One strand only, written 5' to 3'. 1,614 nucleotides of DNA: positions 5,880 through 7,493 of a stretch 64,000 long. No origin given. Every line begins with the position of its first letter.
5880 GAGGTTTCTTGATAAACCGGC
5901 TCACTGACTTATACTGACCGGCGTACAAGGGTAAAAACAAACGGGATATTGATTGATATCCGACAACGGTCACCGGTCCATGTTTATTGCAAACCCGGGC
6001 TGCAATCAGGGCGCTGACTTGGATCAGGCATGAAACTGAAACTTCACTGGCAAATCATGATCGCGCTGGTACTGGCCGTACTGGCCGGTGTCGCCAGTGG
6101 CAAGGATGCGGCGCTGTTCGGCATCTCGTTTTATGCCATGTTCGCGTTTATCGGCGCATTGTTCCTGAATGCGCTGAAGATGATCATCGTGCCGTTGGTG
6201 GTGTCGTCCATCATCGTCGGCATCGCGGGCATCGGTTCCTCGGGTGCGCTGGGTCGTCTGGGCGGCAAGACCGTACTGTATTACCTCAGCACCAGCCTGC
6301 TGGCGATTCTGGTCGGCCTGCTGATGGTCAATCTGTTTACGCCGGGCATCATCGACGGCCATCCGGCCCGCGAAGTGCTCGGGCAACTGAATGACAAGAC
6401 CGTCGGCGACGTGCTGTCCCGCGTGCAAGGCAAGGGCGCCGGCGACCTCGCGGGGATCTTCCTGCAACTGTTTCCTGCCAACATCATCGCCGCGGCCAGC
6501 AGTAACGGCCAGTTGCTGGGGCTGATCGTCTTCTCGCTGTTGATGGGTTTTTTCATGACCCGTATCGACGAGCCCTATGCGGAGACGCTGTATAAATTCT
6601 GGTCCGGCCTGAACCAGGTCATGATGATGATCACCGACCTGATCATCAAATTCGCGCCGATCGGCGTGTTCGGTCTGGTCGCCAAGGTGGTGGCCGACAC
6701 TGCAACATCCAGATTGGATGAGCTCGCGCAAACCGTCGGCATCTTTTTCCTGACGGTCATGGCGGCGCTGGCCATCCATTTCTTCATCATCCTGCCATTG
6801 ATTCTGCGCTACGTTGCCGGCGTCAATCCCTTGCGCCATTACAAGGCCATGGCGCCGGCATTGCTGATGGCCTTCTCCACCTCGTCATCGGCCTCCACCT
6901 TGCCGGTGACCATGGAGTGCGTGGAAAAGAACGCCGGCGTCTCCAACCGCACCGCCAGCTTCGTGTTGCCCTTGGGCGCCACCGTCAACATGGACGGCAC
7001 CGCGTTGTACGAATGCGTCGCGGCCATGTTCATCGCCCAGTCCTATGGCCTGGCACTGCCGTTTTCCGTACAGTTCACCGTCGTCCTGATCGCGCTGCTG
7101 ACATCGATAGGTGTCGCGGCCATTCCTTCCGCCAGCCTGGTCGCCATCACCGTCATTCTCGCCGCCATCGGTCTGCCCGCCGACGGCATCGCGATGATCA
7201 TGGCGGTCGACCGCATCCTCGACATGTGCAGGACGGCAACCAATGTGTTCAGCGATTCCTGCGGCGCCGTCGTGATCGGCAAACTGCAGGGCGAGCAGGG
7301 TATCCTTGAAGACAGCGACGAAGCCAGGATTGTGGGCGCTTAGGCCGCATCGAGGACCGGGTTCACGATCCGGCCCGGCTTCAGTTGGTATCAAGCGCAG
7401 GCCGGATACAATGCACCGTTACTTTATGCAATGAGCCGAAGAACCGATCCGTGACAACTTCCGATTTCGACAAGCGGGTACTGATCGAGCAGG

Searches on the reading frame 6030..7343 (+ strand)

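Call 14: search_protein_families(library=pfam, proteins=[window:6030-7343:+], max_evalue=0.001)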
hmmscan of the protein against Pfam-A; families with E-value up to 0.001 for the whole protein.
window:6030-7343:+ (437 aa): 1 family
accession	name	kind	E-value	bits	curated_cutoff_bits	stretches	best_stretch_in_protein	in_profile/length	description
PF00375.23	SDF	-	2.2e-119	399.4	27.9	1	5-418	1-386/387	Sodium:dicarboxylate symporter family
